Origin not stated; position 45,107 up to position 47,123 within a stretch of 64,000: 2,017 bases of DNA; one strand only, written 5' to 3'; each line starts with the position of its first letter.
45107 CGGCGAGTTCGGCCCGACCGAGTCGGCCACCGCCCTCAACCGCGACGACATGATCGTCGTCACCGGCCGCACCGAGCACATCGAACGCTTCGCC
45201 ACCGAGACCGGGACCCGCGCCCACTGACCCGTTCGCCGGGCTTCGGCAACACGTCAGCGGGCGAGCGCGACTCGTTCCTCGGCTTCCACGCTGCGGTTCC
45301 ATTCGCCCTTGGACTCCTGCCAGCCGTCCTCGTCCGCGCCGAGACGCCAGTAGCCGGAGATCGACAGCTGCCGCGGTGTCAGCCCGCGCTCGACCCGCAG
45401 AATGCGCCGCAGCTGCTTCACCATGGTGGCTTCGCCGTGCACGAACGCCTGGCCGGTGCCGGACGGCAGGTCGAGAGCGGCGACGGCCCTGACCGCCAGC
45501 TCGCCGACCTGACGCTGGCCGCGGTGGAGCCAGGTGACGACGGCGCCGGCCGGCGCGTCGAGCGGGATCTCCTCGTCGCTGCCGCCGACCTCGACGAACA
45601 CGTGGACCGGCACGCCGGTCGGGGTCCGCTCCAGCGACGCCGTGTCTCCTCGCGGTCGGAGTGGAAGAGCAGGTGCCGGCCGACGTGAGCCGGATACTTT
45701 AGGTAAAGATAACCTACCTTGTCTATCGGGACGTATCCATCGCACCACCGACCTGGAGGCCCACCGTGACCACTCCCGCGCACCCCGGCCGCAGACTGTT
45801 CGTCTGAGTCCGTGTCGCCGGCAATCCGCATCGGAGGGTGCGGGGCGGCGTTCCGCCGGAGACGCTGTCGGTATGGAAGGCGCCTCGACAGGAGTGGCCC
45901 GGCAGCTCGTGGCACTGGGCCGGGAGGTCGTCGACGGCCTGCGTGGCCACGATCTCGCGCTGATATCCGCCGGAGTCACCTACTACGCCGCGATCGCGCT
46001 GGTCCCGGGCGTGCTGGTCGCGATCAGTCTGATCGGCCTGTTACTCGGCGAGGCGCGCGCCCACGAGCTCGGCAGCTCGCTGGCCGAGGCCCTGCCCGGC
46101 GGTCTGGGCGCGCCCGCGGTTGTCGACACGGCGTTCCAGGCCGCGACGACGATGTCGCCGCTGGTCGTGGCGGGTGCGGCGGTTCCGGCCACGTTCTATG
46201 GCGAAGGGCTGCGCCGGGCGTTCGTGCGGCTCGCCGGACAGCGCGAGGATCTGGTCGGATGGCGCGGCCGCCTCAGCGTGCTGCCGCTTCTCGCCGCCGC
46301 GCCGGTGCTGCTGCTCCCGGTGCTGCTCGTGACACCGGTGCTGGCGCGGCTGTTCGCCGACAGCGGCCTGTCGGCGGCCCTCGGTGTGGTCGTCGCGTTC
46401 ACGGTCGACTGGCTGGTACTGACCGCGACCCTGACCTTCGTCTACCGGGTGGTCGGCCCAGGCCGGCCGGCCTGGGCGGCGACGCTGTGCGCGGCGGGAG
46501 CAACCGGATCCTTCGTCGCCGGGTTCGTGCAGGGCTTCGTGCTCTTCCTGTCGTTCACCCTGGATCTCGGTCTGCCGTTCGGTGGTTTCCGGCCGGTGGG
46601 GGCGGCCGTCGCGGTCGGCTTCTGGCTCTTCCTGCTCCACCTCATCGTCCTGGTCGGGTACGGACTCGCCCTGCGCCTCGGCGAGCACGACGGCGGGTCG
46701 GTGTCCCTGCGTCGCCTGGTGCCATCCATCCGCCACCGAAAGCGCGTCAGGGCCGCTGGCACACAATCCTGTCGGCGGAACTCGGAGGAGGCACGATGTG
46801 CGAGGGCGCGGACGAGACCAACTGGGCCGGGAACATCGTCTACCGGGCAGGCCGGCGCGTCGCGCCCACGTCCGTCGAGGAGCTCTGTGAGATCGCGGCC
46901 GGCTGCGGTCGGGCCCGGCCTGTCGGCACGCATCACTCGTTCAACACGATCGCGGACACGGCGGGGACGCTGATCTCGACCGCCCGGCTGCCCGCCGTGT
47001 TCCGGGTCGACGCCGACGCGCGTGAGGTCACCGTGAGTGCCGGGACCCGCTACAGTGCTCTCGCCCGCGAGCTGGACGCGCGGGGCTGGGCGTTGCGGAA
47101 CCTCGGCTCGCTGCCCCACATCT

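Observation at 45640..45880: High-quality IdeR/DtxR iron box in an AT-rich island between a truncated siderophore-interacting-protein gene and a YihY/BrkB membrane-protein gene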

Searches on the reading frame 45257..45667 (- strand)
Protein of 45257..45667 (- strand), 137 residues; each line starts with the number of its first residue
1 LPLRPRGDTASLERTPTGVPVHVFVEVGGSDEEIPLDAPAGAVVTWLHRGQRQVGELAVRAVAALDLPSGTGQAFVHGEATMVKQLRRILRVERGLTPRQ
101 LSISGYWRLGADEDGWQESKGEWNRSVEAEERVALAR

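Call 8: find_homologous_proteins(query=window:45257-45667:-)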
Query seq(137 aa) (137 aa): 185 proteins with E <= 0.001 among 417 candidates; the best 120 are listed.
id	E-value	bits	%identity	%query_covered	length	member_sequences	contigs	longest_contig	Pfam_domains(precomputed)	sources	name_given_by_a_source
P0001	9.3e-71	254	99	87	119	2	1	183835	PF04954.19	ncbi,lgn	-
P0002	2.1e-42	163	63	93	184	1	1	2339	PF04954.19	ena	-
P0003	3.2e-41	159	60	87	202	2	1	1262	PF08021.18,PF04954.19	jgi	jgi:NADPH-dependent ferric siderophore reductase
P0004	1.1e-40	157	62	93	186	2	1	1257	PF08021.18,PF04954.19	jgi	jgi:NADPH-dependent ferric siderophore reductase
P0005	1.8e-40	156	61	89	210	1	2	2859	PF08021.18,PF04954.19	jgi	jgi:NADPH-dependent ferric siderophore reductase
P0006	1.2e-39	154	60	93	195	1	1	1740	PF08021.18,PF04954.19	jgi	jgi:NADPH-dependent ferric siderophore reductase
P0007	5.2e-39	152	61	90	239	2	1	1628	PF08021.18,PF04954.19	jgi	jgi:NADPH-dependent ferric siderophore reductase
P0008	7.3e-39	151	60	94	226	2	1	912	PF08021.18,PF04954.19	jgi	jgi:NADPH-dependent ferric siderophore reductase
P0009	1.7e-38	150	59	89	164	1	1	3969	PF04954.19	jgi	jgi:NADPH-dependent ferric siderophore reductase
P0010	1.8e-38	150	59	90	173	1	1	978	PF04954.19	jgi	jgi:NADPH-dependent ferric siderophore reductase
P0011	2.7e-38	149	56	93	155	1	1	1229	PF04954.19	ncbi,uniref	ncbi:NADPH-dependent ferric siderophore reductase, partial [Micromonospora globispora]|uniref:sidero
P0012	3.2e-38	149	56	92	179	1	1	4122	PF08021.18,PF04954.19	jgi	jgi:NADPH-dependent ferric siderophore reductase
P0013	5.4e-38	148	56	93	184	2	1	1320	PF08021.18,PF04954.19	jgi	jgi:NADPH-dependent ferric siderophore reductase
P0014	1.9e-37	147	58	91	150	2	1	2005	PF04954.19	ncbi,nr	ncbi:MAG: siderophore-interacting protein, partial [Streptomycetaceae bacterium]|nr:siderophore-inte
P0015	2.7e-37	146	61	87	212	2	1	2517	PF08021.18,PF04954.19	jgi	jgi:NADPH-dependent ferric siderophore reductase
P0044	2.2e-34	137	58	85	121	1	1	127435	PF04954.19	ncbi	-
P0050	2.7e-34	136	55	89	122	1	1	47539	PF04954.19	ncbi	-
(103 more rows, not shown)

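Call 9: find_encoding_contigs(protein=P0001, flank=6000, max_places=4)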
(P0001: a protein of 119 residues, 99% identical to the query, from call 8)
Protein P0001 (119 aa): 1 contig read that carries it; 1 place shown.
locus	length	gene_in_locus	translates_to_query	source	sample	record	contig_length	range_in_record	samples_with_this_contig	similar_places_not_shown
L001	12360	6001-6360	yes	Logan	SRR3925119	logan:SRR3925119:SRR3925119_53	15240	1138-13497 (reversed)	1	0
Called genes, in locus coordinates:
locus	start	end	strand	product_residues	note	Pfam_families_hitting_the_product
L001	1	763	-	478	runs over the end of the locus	PF01565:FAD_binding_4, PF08031:BBE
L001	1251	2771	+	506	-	PF03007:WS_DGAT_cat, PF06974:WS_DGAT_C (weak)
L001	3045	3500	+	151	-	-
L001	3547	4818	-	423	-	PF01565:FAD_binding_4, PF04030:ALO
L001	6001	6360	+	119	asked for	PF04954:SIP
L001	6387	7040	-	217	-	PF02254:TrkA_N, PF03807:F420_oxidored (faint), PF02080:TrkA_C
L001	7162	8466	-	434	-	PF02386:TrkH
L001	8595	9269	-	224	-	PF00440:TetR_N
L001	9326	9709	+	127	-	PF00903:Glyoxalase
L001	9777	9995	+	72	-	PF00561:Abhydrolase_1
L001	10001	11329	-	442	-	PF12323:HTH_OrfB_IS605, PF01385:OrfB_IS605, PF07282:Cas12f1-like_TNB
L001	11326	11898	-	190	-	PF00239:Resolvase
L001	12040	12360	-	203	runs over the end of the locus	PF01872:RibD_C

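Call 10: find_encoding_contigs(protein=P0044, flank=6000, max_places=3)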
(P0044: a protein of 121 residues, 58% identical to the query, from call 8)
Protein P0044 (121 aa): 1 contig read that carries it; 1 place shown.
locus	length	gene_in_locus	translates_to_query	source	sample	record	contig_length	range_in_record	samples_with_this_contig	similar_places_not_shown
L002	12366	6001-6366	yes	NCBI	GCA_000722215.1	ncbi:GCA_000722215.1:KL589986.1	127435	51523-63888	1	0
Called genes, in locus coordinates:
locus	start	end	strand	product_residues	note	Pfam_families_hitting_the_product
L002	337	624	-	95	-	-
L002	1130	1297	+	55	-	-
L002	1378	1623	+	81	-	-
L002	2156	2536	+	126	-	PF13450:NAD_binding_8 (weak), PF01593:Amino_oxidase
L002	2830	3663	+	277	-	PF01593:Amino_oxidase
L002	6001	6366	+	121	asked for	PF04954:SIP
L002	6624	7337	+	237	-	-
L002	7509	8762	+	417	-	-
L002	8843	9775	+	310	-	PF00294:PfkB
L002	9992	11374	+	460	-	PF28326:Sensor_actino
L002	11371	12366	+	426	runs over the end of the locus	PF01547:SBP_bac_1, PF13531:SBP_bac_11 (faint), PF13416:SBP_bac_8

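Call 11: find_encoding_contigs(protein=P0050, flank=6000, max_places=3)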
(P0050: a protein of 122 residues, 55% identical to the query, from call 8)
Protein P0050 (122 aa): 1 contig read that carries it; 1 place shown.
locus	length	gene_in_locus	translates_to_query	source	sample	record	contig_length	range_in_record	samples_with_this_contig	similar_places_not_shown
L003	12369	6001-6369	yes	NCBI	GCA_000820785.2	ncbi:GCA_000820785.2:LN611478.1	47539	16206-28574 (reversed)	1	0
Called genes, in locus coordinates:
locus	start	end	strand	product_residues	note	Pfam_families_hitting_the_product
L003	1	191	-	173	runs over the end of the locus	-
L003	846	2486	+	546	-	-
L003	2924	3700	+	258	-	PF00106:adh_short, PF01370:Epimerase (weak), PF08659:KR, PF13561:adh_short_C2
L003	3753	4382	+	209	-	-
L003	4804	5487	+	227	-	-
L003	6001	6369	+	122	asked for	PF04954:SIP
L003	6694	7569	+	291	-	-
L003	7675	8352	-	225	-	PF03067:LPMO_10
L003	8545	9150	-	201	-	PF12844:HTH_19 (weak), PF13560:HTH_31, PF01381:HTH_3, PF13443:HTH_26, PF07883:Cupin_2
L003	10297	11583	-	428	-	PF01757:Acyl_transf_3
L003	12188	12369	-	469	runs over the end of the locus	PF01266:DAO (weak), PF07992:Pyr_redox_2 (faint), PF01593:Amino_oxidase, PF13450:NAD_binding_8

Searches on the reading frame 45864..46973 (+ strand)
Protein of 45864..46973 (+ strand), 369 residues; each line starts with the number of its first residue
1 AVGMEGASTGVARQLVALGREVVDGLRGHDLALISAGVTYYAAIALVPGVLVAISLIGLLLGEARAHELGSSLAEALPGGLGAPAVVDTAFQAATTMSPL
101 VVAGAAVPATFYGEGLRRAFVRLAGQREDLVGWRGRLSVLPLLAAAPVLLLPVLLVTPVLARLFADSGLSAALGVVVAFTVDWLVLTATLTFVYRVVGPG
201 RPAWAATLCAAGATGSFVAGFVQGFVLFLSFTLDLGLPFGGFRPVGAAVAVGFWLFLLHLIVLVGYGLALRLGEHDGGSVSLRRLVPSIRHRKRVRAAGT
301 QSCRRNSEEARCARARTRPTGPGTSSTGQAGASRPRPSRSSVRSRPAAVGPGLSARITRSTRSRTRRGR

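Call 6: search_protein_families(library=pfam, proteins=[window:45864-46973:+], max_evalue=0.01)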
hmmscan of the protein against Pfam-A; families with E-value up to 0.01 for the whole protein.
window:45864-46973:+ (369 aa): 1 family
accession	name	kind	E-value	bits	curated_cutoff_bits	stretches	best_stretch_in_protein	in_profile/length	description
PF03631.20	Virul_fac_BrkB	-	2.7e-28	99.8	33.7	1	29-272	3-255/259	Virulence factor BrkB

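Call 46: find_homologous_proteins(query=window:45864-46973:+, max_evalue=1e-10)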
Query window:45864-46973:+ (369 aa): 354 proteins with E <= 1e-10 among 8000 candidates; the best 120 are listed.
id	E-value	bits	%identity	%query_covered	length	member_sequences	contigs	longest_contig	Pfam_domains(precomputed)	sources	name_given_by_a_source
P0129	1.7e-154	532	90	80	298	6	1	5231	PF03631.21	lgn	-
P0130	9.3e-145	500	87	78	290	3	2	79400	PF03631.21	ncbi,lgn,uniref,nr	ncbi:YihY/virulence factor BrkB family protein [Frankia sp. AgPm24]|uniref:YihY/virulence factor Brk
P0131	1.1e-123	431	79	76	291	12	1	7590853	PF03631.21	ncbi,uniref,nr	ncbi:YhjD/YihY/BrkB family envelope integrity protein [Frankia sp. QA3]|uniref:YhjD/YihY/BrkB family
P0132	1.9e-120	420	86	66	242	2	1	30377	PF03631.21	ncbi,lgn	-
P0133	7.9e-115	402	78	72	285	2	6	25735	PF03631.21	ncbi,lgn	-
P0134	4.4e-97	344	87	32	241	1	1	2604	PF03631.21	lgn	-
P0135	5.3e-93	330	65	72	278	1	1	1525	PF03631.21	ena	-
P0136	3.0e-91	324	65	72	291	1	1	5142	PF03631.21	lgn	-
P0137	6.9e-91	323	63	72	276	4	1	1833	PF03631.21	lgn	-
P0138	1.7e-89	319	59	72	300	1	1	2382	PF03631.21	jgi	jgi:membrane protein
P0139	5.0e-89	317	62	72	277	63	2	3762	PF03631.21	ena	-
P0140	8.1e-89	316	59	76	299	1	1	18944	PF03631.21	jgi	jgi:membrane protein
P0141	1.3e-88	316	62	72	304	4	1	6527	PF03631.21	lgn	-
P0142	1.4e-88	316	61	72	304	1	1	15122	PF03631.21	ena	-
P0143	1.8e-88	315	62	72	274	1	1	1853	PF03631.21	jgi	jgi:membrane protein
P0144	1.7e-87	312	61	72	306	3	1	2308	PF03631.21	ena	-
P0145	1.9e-87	312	59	75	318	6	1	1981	PF03631.21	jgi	jgi:membrane protein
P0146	3.6e-87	311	58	76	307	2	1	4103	PF03631.21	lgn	-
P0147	4.0e-87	311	59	72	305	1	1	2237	PF03631.21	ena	-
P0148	6.4e-87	310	55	84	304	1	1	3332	PF03631.21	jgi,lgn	jgi:membrane protein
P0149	1.0e-86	309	57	84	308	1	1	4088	PF03631.21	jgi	jgi:membrane protein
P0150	1.1e-86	309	57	77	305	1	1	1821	PF03631.21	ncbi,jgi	jgi:membrane protein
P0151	2.1e-86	308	60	72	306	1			PF03631.21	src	-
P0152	4.8e-86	307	54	81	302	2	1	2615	PF03631.21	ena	-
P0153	5.5e-86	307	58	72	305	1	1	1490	PF03631.21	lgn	-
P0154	6.4e-86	307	61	65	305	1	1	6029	PF03631.21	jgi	jgi:membrane protein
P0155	6.5e-86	307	60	72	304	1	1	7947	PF03631.21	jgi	jgi:membrane protein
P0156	6.9e-86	307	61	73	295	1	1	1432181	PF03631.21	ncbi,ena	-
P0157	8.6e-86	306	60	72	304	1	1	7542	PF03631.21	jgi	jgi:membrane protein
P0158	8.8e-86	306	60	72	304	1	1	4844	PF03631.21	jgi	jgi:membrane protein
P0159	1.2e-85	306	56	85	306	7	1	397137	PF03631.21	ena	-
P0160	1.8e-85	305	62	72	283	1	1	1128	PF03631.21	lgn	-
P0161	1.9e-85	305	58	72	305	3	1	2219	PF03631.21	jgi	jgi:membrane protein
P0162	2.2e-85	305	62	72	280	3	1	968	PF03631.21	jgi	jgi:membrane protein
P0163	3.5e-85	304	51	89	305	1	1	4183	PF03631.21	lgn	-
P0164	4.3e-85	304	57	75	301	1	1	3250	PF03631.21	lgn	-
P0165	7.1e-85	303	51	89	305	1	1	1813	PF03631.21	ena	-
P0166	8.1e-85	303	60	63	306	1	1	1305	PF03631.21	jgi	jgi:membrane protein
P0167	9.9e-85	303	57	77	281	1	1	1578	PF03631.21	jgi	jgi:membrane protein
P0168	1.2e-84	303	55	84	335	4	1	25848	PF03631.21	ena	-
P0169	1.3e-84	303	60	65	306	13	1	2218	PF03631.21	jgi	jgi:membrane protein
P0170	1.9e-84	302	60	66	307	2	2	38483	PF03631.21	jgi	jgi:membrane protein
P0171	2.1e-84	302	60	65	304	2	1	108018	PF03631.21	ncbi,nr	ncbi:MAG TPA: YhjD/YihY/BrkB family envelope integrity protein [Mycobacteriales bacterium]|nr:YhjD/Y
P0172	2.2e-84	302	63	71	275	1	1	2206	PF03631.21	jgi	jgi:membrane protein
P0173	4.5e-84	301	59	72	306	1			PF03631.21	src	-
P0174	4.9e-84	301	53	82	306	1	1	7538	PF03631.21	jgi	jgi:membrane protein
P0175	5.0e-84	301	61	66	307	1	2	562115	PF03631.21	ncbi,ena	-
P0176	5.3e-84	301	58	72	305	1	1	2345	PF03631.21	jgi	jgi:membrane protein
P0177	7.8e-84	300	60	65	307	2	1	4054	PF03631.21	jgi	jgi:membrane protein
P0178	7.9e-84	300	52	84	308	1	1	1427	PF03631.21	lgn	-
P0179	1.1e-83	299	54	82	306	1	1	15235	PF03631.21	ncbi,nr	ncbi:MAG TPA: YhjD/YihY/BrkB family envelope integrity protein [Mycobacteriales bacterium]|nr:YhjD/Y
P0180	1.3e-83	299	60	65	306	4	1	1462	PF03631.21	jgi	jgi:membrane protein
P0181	2.0e-83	299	55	79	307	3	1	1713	PF03631.21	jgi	jgi:membrane protein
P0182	2.9e-83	298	60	65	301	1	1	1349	PF03631.21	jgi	jgi:membrane protein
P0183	3.5e-83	298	57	76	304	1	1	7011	PF03631.21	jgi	jgi:membrane protein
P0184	3.9e-83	298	51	89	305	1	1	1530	PF03631.21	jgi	jgi:membrane protein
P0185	4.3e-83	298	59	72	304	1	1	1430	PF03631.21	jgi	jgi:membrane protein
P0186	4.3e-83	298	60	72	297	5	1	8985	PF03631.21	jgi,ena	-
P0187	6.6e-83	297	55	81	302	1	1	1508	PF03631.21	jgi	jgi:membrane protein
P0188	9.4e-83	296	59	72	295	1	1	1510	PF03631.21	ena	-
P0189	9.7e-83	296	59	63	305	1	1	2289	PF03631.21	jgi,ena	jgi:membrane protein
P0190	1.1e-82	296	58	72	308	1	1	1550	PF03631.21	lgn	-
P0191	1.1e-82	296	51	89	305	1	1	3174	PF03631.21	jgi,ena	jgi:membrane protein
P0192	1.4e-82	296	58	72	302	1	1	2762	PF03631.21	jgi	-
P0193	1.6e-82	296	54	82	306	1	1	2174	PF03631.21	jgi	jgi:membrane protein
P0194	1.8e-82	295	59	72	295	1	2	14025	PF03631.21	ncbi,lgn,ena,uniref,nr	ncbi:MAG: Putative glycosyl transferase [uncultured Corynebacteriales bacterium]|uniref:Glycosyl tra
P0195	1.9e-82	295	58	72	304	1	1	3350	PF03631.21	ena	-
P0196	2.1e-82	295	54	81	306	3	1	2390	PF03631.21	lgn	-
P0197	2.4e-82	295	60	64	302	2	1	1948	PF03631.21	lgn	-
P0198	2.7e-82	295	54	81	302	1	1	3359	PF03631.21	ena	-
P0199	2.7e-82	295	54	81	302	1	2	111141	PF03631.21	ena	-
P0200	2.7e-82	295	58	70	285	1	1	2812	PF03631.21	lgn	-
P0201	2.9e-82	295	61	64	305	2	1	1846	PF03631.21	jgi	jgi:membrane protein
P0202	2.9e-82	295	57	72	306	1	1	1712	PF03631.21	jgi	jgi:membrane protein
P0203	3.0e-82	295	58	72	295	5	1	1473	PF03631.21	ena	-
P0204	3.4e-82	295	59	72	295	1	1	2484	PF03631.21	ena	-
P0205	3.6e-82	294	65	68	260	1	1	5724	PF03631.21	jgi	jgi:membrane protein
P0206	6.2e-82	294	59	63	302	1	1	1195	PF03631.21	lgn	-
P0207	6.4e-82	294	56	76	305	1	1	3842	PF03631.21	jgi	jgi:membrane protein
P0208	7.5e-82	293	60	63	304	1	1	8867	PF03631.21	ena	-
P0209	8.3e-82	293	60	70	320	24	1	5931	PF03631.21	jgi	-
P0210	8.7e-82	293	59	65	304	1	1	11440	PF03631.21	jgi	jgi:membrane protein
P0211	1.0e-81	293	60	65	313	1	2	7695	PF03631.21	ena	-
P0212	1.1e-81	293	54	82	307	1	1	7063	PF03631.21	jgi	jgi:membrane protein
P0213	1.3e-81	293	60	72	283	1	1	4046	PF03631.21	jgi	jgi:membrane protein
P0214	1.4e-81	293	60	72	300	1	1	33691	PF03631.21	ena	-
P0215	2.0e-81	292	59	70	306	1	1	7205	PF03631.21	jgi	jgi:membrane protein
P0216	2.5e-81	292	61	63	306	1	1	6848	PF03631.21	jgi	jgi:membrane protein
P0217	3.6e-81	291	59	63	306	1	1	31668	PF03631.21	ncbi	ncbi:MAG TPA: YihY/virulence factor BrkB family protein [Mycobacteriales bacterium]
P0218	5.0e-81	291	59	70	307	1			PF03631.21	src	-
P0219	6.4e-81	290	54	81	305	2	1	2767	PF03631.21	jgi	jgi:membrane protein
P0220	7.9e-81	290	60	66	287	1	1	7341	PF03631.21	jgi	jgi:membrane protein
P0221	8.2e-81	290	59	65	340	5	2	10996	PF03631.21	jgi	jgi:membrane protein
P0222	9.9e-81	290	59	66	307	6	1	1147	PF03631.21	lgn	-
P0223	1.2e-80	289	54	81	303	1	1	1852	PF03631.21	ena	-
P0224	1.9e-80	289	50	89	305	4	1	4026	PF03631.21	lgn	-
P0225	2.8e-80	288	59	66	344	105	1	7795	PF03631.21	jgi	-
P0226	6.5e-80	287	57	72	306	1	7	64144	PF03631.21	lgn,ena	-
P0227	1.3e-79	286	58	73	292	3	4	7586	PF03631.21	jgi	jgi:membrane protein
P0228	3.7e-79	285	58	73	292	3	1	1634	PF03631.21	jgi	jgi:membrane protein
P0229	4.2e-79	284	58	72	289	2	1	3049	PF03631.21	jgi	jgi:membrane protein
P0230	4.4e-79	284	60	69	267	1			PF03631.21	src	-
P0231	2.3e-78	282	58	73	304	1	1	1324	PF03631.21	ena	-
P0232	4.9e-78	281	56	73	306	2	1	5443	PF03631.21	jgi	jgi:membrane protein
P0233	1.4e-77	279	60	70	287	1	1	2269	PF03631.21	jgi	jgi:membrane protein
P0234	2.3e-77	279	62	66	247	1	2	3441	PF03631.21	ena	-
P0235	6.3e-76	274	57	73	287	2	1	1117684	PF03631.21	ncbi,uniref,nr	ncbi:YihY/virulence factor BrkB family protein [Vallicoccus soli]|uniref:YihY/virulence factor BrkB 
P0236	3.2e-75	272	54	76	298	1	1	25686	PF03631.21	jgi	-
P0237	1.5e-72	263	54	70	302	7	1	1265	PF03631.21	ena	-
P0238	2.0e-72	262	55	58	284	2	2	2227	PF03631.21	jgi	-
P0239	2.3e-72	262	55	73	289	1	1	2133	PF03631.21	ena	-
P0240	5.6e-72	261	61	68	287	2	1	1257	PF03631.21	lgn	-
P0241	3.3e-71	258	53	60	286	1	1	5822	PF03631.21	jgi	jgi:membrane protein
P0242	1.1e-70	257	53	74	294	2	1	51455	PF03631.21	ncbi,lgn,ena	-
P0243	1.3e-70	256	53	74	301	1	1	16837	PF03631.21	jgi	jgi:membrane protein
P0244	1.8e-70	256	53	60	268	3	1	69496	PF03631.21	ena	-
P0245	2.1e-70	256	54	61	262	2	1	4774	PF03631.21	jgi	-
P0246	5.6e-70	254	60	63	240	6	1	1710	PF03631.21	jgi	jgi:membrane protein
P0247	7.5e-70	254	53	61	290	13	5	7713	PF03631.21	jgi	jgi:membrane protein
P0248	8.7e-70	254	55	70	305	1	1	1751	PF03631.21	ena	-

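Call 48: find_encoding_contigs(protein=P0130, flank=10000, max_places=2)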
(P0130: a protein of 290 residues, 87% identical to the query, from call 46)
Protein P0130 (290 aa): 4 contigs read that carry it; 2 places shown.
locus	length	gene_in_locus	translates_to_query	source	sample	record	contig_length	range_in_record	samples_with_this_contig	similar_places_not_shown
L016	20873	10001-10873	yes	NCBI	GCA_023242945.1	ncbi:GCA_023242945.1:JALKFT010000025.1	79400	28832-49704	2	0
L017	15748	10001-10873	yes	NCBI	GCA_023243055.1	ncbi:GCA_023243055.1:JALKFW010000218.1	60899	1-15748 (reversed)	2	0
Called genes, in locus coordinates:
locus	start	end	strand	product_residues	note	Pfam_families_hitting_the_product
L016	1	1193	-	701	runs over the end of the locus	PF02897:Peptidase_S9_N, PF00326:Peptidase_S9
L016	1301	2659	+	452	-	PF07690:MFS_1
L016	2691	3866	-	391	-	-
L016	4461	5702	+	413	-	PF01590:GAF, PF13185:GAF_2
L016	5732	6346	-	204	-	PF00440:TetR_N, PF21597:TetR_C_43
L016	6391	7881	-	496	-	PF07690:MFS_1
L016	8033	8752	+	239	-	PF00440:TetR_N, PF14246:TetR_C_7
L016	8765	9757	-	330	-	PF00296:Bac_luciferase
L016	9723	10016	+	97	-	PF07859:Abhydrolase_3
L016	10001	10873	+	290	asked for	PF03631:Virul_fac_BrkB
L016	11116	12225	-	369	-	PF00296:Bac_luciferase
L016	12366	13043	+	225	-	PF00440:TetR_N, PF14246:TetR_C_7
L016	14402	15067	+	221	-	PF00440:TetR_N, PF14246:TetR_C_7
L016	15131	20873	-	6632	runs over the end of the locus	-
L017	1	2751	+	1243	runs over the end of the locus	PF00271:Helicase_C (weak)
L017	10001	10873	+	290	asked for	PF03631:Virul_fac_BrkB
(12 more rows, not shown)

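Call 49: find_encoding_contigs(protein=P0131, flank=10000, max_places=2)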
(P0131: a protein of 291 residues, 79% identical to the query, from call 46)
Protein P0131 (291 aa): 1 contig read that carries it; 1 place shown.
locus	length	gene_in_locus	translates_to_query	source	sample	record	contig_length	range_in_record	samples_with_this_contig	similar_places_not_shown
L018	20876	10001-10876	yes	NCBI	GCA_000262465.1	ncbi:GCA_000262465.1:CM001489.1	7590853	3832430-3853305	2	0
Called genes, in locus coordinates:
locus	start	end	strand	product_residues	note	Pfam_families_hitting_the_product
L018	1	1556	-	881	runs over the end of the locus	PF12770:CHAT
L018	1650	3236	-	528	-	-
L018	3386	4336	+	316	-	PF08240:ADH_N, PF00107:ADH_zinc_N (weak), PF13602:ADH_zinc_N_2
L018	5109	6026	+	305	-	-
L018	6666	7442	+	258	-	PF00005:ABC_tran, PF02463:SMC_N (weak), PF13304:AAA_21 (faint)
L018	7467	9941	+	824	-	PF02687:FtsX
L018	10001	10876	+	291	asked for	PF03631:Virul_fac_BrkB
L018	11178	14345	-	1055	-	-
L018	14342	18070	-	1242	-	-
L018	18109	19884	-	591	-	PF03060:NMO (weak), PF21607:FabD_helical_ins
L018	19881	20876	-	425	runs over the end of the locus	PF01073:3Beta_HSD, PF01370:Epimerase, PF04321:RmlD_sub_bind (weak), PF07993:NAD_binding_4, PF16363:GDP_Man_Dehyd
